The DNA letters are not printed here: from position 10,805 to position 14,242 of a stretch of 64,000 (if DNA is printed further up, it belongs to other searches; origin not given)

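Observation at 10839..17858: AT-rich three-gene defence cargo inside the ICE: a type IIG-like methyltransferase fusion followed by a Gabija-type OLD nuclease + UvrD helicase pair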

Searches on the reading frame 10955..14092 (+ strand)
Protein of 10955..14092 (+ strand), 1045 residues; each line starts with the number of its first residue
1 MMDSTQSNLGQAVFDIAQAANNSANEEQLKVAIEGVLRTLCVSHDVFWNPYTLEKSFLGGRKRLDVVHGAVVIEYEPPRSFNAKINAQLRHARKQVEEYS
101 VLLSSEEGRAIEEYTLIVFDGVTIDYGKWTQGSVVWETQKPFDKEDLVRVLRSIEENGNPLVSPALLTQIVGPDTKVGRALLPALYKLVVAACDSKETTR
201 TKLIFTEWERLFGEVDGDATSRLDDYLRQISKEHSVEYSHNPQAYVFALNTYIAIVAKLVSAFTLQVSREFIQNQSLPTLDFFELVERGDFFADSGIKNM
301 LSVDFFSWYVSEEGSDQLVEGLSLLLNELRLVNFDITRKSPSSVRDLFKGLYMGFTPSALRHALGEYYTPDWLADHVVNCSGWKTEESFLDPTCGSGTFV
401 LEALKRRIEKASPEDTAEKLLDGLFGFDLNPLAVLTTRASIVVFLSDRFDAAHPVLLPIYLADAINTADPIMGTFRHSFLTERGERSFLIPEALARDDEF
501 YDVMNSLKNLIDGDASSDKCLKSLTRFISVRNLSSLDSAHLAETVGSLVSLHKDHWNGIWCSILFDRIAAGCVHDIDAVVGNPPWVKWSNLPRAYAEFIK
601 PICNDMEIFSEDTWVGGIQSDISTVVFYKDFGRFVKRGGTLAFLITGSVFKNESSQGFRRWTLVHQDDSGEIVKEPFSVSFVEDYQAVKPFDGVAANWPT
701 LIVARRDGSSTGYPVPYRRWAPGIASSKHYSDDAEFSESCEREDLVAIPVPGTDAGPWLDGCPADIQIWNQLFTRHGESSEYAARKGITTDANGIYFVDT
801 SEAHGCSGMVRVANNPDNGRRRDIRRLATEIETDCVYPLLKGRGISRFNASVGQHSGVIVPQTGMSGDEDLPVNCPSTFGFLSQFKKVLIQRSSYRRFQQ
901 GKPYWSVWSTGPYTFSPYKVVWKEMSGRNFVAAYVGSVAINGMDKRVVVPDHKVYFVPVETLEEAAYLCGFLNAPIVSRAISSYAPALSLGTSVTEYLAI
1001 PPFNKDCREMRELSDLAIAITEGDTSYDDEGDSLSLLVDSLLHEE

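Call 3: search_protein_families(library=pfam, proteins=[window:10955-14092:+], max_evalue=0.01)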
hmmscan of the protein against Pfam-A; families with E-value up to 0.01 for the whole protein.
window:10955-14092:+ (1045 aa): 3 families
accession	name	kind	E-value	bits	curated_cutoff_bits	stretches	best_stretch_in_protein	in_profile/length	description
PF01170.24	UPF0020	-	5e-08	33.3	22.3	1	373-403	16-46/197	RMKL-like, methyltransferase domain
PF02384.22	N6_Mtase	-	2.5e-06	27.5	20.4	1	362-434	23-90/311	N-6 DNA Methylase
PF07669.17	Eco57I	-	6.3e-06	26.8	25.3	1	424-665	3-155/171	Eco57I restriction-modification methylase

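Call 4: search_protein_families(library=padloc, proteins=[window:10955-14092:+], max_evalue=0.01)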
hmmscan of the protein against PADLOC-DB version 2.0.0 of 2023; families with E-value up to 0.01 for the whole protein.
window:10955-14092:+ (1045 aa): 27 families (the best 25 are shown)
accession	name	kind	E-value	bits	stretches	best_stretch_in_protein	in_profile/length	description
PDLC03630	REase_MTase_IIG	-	1.2e-183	610.8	1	7-1022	6-1050/1100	Type IIG restriction enzyme-methyltransferase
PDLC03580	REase_II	-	4.7e-98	327.3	1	22-1028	26-1065/1112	Type II restriction enzyme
PDLC03625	REase_MTase_IIG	-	5.4e-69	231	1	195-1015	225-1077/1109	Type IIG restriction enzyme-methyltransferase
PDLC03335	MTase_II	-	4e-17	60.1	2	365-465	80-182/607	Type II methyltransferase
PDLC03310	MTase_II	-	1.9e-11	41.4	1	829-977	306-446/475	Type II methyltransferase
PDLC03248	MTase_II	-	1.2e-10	38.8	2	571-665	81-167/521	Type II methyltransferase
PDLC03348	MTase_II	-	4.5e-10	36.7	1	345-466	201-333/727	Type II methyltransferase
PDLC03338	MTase_II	-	6.5e-10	36.3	1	351-465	116-238/604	Type II methyltransferase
PDLC04134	mad2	-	6.9e-10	36.3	1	323-434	235-326/492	mads_2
PDLC03267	MTase_II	-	6.8e-09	33.2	1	365-407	14-55/539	Type II methyltransferase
PDLC03357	MTase_II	-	6.6e-08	29.4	1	315-434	80-183/620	Type II methyltransferase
PDLC03030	MTase_I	-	8.6e-08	29.1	1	352-409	317-374/670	Type I methyltransferase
PDLC02529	PglX|PglXI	-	1.7e-07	27.3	1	388-442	230-291/1189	PglX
PDLC03025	MTase_I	-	8.1e-07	26.1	1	364-442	161-240/569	Type I methyltransferase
PDLC03313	MTase_II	-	3.8e-06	23.7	0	572-711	141-258/563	Type II methyltransferase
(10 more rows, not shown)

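Call 5: search_protein_families(library=ncbifam, proteins=[window:10955-14092:+], max_evalue=0.01)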
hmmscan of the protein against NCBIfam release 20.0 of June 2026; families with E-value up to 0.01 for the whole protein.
window:10955-14092:+ (1045 aa): 6 families
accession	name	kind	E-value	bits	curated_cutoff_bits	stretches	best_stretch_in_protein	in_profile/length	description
NF047738.1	antiphage_MADS2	equivalog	6.3e-07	28.1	720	1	356-416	302-362/654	methylation-associated defense system DNA methyltransferase MAD2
NF033451.1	BREX_2_MTaseX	equivalog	6.8e-06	24.1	400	1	388-443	226-288/1185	BREX-2 system adenine-specific DNA-methyltransferase PglX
NF008748.0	PRK11783.1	equivalog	2.9e-05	22.5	466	1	373-411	179-218/704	bifunctional 23S rRNA (guanine(2069)-N(7))-methyltransferase RlmK/23S rRNA (guanine(2445)-N(2))-methyltransferase RlmL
NF040721.1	Trm14_Arch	equivalog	6.5e-05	22.2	280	1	373-403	179-209/370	tRNA (guanine(6)-N2)-methyltransferase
TIGR01177.1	TIGR01177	hypoth_equivalog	0.0033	16.8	316.55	1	373-403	170-200/330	TIGR01177 family methyltransferase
TIGR02987.1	met_A_Alw26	exception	0.0047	15.7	353.5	0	363-410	2-56/523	Alw26I/Eco31I/Esp3I family type II restriction adenine-specific DNA-methyltransferase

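Call 7: search_solved_structures(query=window:10955-14092:+, max_evalue=0.01)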
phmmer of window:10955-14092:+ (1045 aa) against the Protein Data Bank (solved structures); distinct sequences matched with E-value up to 0.01: 3.
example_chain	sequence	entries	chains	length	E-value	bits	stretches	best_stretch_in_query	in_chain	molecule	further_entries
7vru_A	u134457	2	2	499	0.0003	22.1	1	307-411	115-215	Site-specific DNA-methyltransferase (adenine-specific)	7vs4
2okc_A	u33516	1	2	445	0.00035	21.9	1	362-446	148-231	Type I restriction enzyme StySJI M protein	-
3ufb_A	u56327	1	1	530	0.0025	19.1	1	364-443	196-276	Type I restriction-modification system methyltransferase subunit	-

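Call 10: find_homologous_proteins(query=window:10955-14092:+, max_evalue=1e-10)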
Query window:10955-14092:+ (1045 aa): 2116 proteins with E <= 1e-10 among 8000 candidates; the best 120 are listed.
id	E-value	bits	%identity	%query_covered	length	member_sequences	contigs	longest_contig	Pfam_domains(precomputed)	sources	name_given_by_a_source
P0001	0.0e+0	2420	100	100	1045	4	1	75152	PF02384.23,PF07669.18,PF01170.25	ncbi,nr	ncbi:MAG: N-6 DNA methylase [Atopobiaceae bacterium]|nr:N-6 DNA methylase [Atopobiaceae bacterium]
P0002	0.0e+0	1311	57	98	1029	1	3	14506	PF01170.25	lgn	-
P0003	0.0e+0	1309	56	100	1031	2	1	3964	PF01170.25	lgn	-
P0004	0.0e+0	1301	57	100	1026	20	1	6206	PF02384.23,PF01170.25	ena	-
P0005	0.0e+0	1299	56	100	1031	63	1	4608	PF01170.25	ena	-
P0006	0.0e+0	1298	56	99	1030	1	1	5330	PF02384.23,PF01170.25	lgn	-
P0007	0.0e+0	1295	55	100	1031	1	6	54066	PF02384.23,PF01170.25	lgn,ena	-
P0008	0.0e+0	1293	56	100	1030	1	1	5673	PF07669.18,PF01170.25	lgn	-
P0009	0.0e+0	1292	57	99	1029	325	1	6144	PF01170.25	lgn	-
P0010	0.0e+0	1292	56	99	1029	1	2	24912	PF01170.25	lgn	-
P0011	0.0e+0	1291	56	99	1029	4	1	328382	PF01170.25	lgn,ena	-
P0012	0.0e+0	1288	56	98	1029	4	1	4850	PF02384.23,PF07669.18,PF01170.25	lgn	-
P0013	0.0e+0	1287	57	98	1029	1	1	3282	PF02384.23,PF01170.25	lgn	-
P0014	0.0e+0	1286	57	100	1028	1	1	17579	PF02384.23,PF01170.25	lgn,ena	-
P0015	0.0e+0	1286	57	98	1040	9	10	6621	PF02384.23,PF01170.25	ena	-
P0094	0.0e+0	1030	45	99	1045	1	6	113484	PF01170.25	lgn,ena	-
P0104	0.0e+0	1022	47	96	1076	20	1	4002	-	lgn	-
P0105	0.0e+0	1022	46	100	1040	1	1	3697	PF02384.23,PF01170.25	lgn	-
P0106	0.0e+0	1022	47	96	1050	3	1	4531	PF02384.23,PF01170.25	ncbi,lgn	-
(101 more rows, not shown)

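Call 12: find_related_loci(query=A1, collection=genome_contigs, flank=10000)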
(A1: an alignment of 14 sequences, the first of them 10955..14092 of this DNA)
Query A1 (1045 aa) in genome_contigs; peptide patterns used: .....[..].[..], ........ (x = any residue, [..] = any of these).
211 stretches matched a pattern; 166 encode a relative of the query (tblastn E <= 1e-3); the best 80 are kept; 80 distinct loci.
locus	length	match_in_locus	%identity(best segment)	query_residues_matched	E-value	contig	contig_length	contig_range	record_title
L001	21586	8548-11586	57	15-1043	0e+0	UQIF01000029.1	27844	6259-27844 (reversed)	uncultured Olsenella sp. isolate UMGS304 genome assembly, contig: NODE_213_length_27844_cov_9.03307, whole genome shotgu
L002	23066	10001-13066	56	5-1042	0e+0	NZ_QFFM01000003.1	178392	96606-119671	Bifidobacterium callitrichidarum strain TRI 5 DS8229454_c3, whole genome shotgun sequence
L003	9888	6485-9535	55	11-1043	0e+0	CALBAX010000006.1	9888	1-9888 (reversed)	MAG TPA_asm: uncultured Desulfovibrio sp. isolate SRR8114105_bin.76_CONCOCT_v1.1_MAG genome assembly, contig: ERZ1740106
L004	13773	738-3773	55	16-1043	0e+0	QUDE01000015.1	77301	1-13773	Ruminococcaceae bacterium AM07-15 AM07-15.Scaf15, whole genome shotgun sequence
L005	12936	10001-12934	57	1-985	0e+0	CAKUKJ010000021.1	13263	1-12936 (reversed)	MAG: uncultured Coriobacteriales bacterium isolate REFINED_METABAT215_TOP10_CONTIGS_1500_ASSEMBLY_K77_MERGED__Hadza_MoBi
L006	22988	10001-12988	55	16-1023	0e+0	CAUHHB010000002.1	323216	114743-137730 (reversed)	MAG TPA_asm: uncultured Collinsella sp. isolate SRR16280001_bin.7_MetaWRAP_v1.3_MAG genome assembly, contig: ERZ19289354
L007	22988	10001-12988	55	16-1023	0e+0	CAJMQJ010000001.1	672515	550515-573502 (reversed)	TPA_asm: uncultured bacterium isolate ERR1600647-bin.41 genome assembly, contig: NODE_1_length_672515_cov_160.085531, wh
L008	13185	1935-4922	55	16-1023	0e+0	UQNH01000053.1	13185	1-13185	uncultured Collinsella sp. isolate UMGS450 genome assembly, contig: NODE_1975_length_13185_cov_10.397487, whole genome s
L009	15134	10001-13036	53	22-1043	0e+0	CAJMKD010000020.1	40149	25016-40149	MAG TPA_asm: uncultured Sutterella sp. isolate SRR5558281-bin.16 genome assembly, contig: NODE_425_length_40149_cov_4.13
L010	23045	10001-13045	55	16-1042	0e+0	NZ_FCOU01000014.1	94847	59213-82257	Collinsella ihumii strain GD8, whole genome shotgun sequence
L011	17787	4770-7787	51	15-1045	0e+0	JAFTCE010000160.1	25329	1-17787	MAG: Desulfovibrio sp. isolate RGIG3685 Goat_Rumen.Co__c2742821, whole genome shotgun sequence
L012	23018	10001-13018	50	16-1021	0e+0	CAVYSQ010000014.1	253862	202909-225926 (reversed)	MAG: uncultured Solirubrobacterales bacterium isolate MFD05567.bin.2.27 genome assembly, contig: contig_55790, whole gen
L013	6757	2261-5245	48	25-1024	0e+0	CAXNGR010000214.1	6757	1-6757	MAG: Verrucomicrobiaceae bacterium isolate MiH-22jul19-108 genome assembly, contig: MiH-22jul19-C26438, whole genome sho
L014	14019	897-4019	46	1-1042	0e+0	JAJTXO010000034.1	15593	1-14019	MAG: Caldilineales bacterium isolate DTUCFX11 34-Genome36, whole genome shotgun sequence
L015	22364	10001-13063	55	13-1044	0e+0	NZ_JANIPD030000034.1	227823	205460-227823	Curtanaerobium respiraculi strain SWB101512 Scaffold04, whole genome shotgun sequence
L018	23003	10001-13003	47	17-1022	0e+0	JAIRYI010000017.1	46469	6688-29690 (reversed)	MAG: Desulfarculales bacterium isolate Gsp477_bin36 k119_6221667, whole genome shotgun sequence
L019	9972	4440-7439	47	18-1022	0e+0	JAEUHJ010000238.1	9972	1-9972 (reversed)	MAG: Verrucomicrobiaceae bacterium isolate new MAG-14 k141_150041, whole genome shotgun sequence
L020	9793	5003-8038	47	1-1022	0e+0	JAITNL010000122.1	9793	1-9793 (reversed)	MAG: Accumulibacter sp. isolate Po218_bin15 k119_4582888, whole genome shotgun sequence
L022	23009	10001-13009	48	22-1022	0e+0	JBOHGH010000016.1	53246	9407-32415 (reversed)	MAG: Pseudonocardiaceae bacterium isolate SD8061_metabat2.bin.9 NODE_72_length_53246_cov_2.711591, whole genome shotgun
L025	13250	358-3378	46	16-1022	0e+0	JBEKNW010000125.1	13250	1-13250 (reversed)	MAG: Xanthobacteraceae bacterium isolate SPRUCE 426 SPRUCE_426_125, whole genome shotgun sequence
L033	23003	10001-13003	45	16-1021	0e+0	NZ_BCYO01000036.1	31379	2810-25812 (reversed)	Polaromonas jejuensis NBRC 106434, whole genome shotgun sequence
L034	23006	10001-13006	45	16-1022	0e+0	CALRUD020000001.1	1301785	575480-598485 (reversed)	MAG: Rhizobium sp. Q54 isolate JJ-LUK12B-28-13-m2-bin87 genome assembly, contig: VK-K11-10-C1, whole genome shotgun sequ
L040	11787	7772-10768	47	19-1022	0e+0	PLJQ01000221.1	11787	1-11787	MAG: Limisphaerales bacterium isolate palsa_1396 73.20110800_P1M.49_contig_17312, whole genome shotgun sequence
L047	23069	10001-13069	44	16-1042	0e+0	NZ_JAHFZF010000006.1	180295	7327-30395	Rhodoferax sp. U11-2br contig00006, whole genome shotgun sequence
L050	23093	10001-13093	44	11-1043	0e+0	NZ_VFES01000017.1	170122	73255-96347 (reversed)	Pseudomonas grimontii strain DSM 17515 17_170122_11.8459, whole genome shotgun sequence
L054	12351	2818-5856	46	13-1022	0e+0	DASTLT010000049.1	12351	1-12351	MAG TPA_asm: Pseudonocardiaceae bacterium isolate SMAG_U3193 k141_135545, whole genome shotgun sequence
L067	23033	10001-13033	45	4-1022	0e+0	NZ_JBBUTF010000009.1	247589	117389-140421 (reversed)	Pseudaquabacterium rugosum strain BYS139W BYS139W_ctg009, whole genome shotgun sequence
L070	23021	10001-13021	46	13-1022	0e+0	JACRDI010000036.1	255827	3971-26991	MAG: Desulfovibrio sp. isolate NC_groundwater_1668_Pr3_B-0.1um_67_39 SR-2_scaffold_141_3216618, whole genome shotgun seq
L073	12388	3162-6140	47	25-1022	0e+0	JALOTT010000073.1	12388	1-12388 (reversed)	MAG: Verrucomicrobia bacterium isolate Prado240 scaffold_7982, whole genome shotgun sequence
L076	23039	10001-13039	46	25-1022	0e+0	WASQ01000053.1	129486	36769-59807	MAG: Telmatospirillum sp. isolate SA7853_bin3 NODE_38_length_129486_cov_156.302733, whole genome shotgun sequence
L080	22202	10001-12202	46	286-1022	0e+0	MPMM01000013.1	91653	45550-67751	MAG: SAR202 cluster bacterium bin22 NODE_415_length_91653_cov_16.8924_ID_829, whole genome shotgun sequence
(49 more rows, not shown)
